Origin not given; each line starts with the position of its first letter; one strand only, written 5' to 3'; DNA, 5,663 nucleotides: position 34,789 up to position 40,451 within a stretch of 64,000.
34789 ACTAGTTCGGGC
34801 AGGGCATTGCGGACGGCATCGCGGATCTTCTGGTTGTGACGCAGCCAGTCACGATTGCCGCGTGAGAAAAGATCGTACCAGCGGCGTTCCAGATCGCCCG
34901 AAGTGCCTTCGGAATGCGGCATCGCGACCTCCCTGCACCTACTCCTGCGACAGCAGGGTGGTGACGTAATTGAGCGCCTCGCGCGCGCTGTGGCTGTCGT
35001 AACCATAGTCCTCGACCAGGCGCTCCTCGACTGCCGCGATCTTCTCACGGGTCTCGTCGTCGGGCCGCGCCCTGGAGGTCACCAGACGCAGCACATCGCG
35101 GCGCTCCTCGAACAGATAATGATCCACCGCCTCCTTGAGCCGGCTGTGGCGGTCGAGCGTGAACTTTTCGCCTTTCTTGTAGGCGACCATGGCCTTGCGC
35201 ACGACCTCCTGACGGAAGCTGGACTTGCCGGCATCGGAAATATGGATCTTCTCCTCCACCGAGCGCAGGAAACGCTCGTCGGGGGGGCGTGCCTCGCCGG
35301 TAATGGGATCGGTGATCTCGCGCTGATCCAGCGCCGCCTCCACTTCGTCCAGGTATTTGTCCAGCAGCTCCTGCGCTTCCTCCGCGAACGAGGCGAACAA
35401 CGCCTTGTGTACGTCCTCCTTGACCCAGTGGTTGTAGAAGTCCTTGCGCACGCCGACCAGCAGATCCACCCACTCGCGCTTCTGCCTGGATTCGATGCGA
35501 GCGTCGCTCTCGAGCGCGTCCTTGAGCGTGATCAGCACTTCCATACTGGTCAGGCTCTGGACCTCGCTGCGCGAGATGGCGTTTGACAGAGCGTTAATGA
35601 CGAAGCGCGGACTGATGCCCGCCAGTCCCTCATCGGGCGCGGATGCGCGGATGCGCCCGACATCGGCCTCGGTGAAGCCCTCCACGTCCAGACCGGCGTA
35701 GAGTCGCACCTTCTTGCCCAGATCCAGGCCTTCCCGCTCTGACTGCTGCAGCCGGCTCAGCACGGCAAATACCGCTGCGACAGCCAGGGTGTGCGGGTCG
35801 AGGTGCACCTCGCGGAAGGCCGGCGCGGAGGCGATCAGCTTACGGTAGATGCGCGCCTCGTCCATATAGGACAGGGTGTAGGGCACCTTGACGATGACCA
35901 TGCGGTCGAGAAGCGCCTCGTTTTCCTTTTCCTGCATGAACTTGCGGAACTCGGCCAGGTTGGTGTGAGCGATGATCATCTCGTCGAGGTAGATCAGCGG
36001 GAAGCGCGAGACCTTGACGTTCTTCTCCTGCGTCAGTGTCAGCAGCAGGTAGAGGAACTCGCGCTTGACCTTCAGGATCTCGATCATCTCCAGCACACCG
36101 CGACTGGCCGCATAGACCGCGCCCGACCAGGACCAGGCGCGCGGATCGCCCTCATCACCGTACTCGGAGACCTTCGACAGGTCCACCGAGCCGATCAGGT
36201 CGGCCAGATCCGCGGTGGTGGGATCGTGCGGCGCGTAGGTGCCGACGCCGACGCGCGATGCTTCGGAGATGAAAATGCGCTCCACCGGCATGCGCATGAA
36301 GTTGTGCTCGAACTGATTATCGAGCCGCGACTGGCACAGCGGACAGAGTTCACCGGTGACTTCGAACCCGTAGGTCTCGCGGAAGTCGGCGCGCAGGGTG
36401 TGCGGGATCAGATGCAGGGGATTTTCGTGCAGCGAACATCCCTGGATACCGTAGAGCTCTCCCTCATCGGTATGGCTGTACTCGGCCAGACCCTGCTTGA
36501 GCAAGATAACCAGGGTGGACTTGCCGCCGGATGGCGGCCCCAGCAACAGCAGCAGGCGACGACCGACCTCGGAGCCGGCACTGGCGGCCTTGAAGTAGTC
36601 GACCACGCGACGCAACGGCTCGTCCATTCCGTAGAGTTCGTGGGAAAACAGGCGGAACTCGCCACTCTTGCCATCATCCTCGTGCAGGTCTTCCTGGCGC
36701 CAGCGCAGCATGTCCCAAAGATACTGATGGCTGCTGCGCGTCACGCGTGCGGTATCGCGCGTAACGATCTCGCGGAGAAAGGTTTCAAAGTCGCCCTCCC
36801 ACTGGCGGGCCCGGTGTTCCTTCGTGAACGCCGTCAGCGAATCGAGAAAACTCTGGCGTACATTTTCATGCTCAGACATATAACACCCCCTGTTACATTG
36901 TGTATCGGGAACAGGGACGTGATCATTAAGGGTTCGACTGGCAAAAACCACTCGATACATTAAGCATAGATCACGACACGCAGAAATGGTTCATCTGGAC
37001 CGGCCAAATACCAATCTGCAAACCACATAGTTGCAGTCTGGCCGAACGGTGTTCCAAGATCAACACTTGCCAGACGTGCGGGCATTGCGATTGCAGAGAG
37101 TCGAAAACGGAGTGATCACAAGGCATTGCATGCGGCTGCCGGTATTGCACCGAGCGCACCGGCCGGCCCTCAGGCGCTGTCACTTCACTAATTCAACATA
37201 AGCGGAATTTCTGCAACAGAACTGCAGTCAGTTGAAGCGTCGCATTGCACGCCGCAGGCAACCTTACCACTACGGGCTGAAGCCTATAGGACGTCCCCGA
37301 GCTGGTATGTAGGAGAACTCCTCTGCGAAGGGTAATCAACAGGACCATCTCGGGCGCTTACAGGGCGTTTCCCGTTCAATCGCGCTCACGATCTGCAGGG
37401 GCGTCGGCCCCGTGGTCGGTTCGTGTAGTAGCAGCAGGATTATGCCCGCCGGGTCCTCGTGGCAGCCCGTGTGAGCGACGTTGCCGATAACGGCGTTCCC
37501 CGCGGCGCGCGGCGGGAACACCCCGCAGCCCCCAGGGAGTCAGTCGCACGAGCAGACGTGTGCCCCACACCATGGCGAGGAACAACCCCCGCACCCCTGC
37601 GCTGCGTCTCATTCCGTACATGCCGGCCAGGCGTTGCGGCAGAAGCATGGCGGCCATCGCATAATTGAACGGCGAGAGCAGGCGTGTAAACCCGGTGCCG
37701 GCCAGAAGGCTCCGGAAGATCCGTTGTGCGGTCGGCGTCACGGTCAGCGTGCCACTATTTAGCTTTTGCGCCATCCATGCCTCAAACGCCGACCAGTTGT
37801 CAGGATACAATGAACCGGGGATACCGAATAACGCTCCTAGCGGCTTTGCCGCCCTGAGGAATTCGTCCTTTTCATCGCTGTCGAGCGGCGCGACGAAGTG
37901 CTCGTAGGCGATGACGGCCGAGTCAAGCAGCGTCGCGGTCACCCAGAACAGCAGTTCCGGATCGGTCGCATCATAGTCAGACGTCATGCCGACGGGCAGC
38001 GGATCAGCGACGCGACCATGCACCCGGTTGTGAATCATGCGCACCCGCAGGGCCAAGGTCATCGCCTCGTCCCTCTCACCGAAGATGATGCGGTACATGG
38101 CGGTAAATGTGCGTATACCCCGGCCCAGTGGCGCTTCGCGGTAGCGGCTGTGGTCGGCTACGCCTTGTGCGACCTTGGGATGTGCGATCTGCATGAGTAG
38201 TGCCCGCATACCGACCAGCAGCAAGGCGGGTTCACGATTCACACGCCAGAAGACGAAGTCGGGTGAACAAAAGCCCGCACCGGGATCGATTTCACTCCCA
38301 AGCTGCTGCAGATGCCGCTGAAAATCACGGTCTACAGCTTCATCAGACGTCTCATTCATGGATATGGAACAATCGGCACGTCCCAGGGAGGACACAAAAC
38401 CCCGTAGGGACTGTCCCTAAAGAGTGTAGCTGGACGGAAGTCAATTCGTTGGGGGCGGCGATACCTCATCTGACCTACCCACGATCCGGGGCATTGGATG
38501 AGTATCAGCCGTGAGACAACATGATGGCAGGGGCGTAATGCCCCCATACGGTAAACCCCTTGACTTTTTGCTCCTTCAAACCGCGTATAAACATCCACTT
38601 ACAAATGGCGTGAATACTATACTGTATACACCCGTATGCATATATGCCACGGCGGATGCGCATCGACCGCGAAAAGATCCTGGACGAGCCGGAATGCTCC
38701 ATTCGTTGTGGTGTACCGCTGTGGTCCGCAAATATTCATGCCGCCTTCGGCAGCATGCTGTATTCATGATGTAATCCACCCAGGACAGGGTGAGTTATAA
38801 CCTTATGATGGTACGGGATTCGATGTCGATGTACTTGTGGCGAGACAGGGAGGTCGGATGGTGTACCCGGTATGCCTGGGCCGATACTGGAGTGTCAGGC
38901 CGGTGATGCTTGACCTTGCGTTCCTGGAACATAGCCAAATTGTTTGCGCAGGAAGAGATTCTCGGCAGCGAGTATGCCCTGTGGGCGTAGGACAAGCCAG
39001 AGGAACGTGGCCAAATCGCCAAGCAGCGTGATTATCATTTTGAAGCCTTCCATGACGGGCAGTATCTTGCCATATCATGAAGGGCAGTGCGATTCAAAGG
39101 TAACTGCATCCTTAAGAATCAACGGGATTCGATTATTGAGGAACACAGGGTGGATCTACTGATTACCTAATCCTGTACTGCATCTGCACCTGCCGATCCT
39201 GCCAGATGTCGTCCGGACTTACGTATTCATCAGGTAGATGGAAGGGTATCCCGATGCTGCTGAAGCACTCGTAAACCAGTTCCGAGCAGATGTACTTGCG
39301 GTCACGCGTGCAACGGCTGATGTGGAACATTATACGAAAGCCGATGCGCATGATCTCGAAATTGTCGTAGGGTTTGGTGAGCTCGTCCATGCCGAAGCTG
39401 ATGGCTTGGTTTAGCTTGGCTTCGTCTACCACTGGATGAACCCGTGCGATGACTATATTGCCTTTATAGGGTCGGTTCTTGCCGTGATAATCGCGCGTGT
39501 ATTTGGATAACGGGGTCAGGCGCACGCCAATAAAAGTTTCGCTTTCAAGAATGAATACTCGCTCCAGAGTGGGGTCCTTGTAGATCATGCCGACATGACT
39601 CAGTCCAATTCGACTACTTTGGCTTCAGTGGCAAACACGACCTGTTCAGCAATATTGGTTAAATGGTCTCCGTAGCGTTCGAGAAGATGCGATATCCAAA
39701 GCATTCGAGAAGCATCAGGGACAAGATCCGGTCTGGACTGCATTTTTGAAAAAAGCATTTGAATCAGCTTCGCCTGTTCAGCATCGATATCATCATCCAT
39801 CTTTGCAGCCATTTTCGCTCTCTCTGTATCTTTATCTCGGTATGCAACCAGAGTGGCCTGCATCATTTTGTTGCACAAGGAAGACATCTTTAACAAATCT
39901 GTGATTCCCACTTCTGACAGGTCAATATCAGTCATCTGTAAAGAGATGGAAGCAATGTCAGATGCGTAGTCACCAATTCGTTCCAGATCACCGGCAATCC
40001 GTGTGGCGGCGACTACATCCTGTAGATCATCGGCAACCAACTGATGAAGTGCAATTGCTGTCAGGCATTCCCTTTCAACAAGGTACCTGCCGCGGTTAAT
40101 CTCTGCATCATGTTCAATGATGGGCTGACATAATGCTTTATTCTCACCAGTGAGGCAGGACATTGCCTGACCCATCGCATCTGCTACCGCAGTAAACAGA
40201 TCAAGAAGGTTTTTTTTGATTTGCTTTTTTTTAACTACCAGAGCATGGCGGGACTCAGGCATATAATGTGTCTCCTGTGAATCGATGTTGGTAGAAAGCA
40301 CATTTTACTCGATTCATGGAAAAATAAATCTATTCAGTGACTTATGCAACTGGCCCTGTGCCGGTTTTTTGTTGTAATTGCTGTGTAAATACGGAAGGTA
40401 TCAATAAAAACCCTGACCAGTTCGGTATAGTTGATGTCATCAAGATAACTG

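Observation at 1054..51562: Four direct copies of a tRNA-Met 3' half with its terminator cut the window into island-like segments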

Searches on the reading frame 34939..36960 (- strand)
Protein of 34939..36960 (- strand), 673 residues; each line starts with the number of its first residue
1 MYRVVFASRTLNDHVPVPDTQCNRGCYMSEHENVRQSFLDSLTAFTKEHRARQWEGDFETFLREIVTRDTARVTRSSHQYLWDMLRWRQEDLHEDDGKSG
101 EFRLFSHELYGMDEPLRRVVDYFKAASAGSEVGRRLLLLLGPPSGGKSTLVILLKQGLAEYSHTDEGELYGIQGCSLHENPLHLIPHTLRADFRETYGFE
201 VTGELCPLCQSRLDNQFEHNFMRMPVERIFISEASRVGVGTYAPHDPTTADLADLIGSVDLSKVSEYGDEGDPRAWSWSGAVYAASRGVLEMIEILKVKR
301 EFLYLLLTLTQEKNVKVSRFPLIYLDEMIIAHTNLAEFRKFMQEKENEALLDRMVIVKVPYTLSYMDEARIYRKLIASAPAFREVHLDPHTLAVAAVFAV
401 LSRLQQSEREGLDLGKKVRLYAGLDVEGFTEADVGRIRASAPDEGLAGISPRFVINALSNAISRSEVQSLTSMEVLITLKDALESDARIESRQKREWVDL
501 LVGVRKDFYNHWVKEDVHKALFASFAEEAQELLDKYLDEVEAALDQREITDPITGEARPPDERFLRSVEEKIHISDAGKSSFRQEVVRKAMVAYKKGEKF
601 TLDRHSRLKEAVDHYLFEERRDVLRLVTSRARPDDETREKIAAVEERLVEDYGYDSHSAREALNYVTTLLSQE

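Call 23: search_protein_families(library=pfam, proteins=[window:34939-36960:-], max_evalue=0.01)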
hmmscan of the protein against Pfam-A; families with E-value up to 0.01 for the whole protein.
window:34939-36960:- (673 aa): 4 families
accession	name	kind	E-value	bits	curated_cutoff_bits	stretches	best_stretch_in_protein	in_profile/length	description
PF08298.17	AAA_PrkA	-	1.6e-95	320.6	25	1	101-409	53-356/358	PrkA AAA domain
PF06798.17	PrkA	-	5.3e-63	213.5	25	1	416-665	2-255/255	PrkA serine protein kinase C-terminal domain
PF13191.12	AAA_16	-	0.0006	20.8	32.6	1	108-156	1-46/167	AAA ATPase domain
PF01078.27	Mg_chelatase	-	0.0061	16.4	20.3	0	132-176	20-64/207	Magnesium chelatase, subunit ChlI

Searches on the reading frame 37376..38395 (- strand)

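Call 23: search_protein_families(library=pfam, proteins=[window:37376-38395:-], max_evalue=0.01)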
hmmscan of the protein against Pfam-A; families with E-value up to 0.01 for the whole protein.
window:37376-38395:- (339 aa): 1 family
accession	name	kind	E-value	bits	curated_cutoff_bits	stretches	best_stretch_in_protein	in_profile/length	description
PF09995.15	MPAB_Lcp_cat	-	7.8e-51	173.8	23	1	50-280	1-230/231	ER-bound oxygenase mpaB/B'/Rubber oxygenase, catalytic domain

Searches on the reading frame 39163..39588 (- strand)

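Call 23: search_protein_families(library=pfam, proteins=[window:39163-39588:-], max_evalue=0.01)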
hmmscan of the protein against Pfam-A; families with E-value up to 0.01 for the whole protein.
window:39163-39588:- (141 aa): 1 family
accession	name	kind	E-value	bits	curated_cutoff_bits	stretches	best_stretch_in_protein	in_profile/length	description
PF05708.18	Peptidase_C92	-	1.8e-09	38.3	27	1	10-116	40-125/166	Permuted papain-like amidase enzyme, YaeF/YiiX, C92 family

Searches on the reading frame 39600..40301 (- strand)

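Call 12: search_protein_families(library=pfam, proteins=[window:39600-40301:-], max_evalue=0.01)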
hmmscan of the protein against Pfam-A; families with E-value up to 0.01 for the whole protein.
window:39600-40301:- (233 aa): 1 family
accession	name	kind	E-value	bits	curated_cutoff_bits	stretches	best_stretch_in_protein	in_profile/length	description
PF01895.24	PhoU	-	1.4e-35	122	23.5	2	34-118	3-87/89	PhoU domain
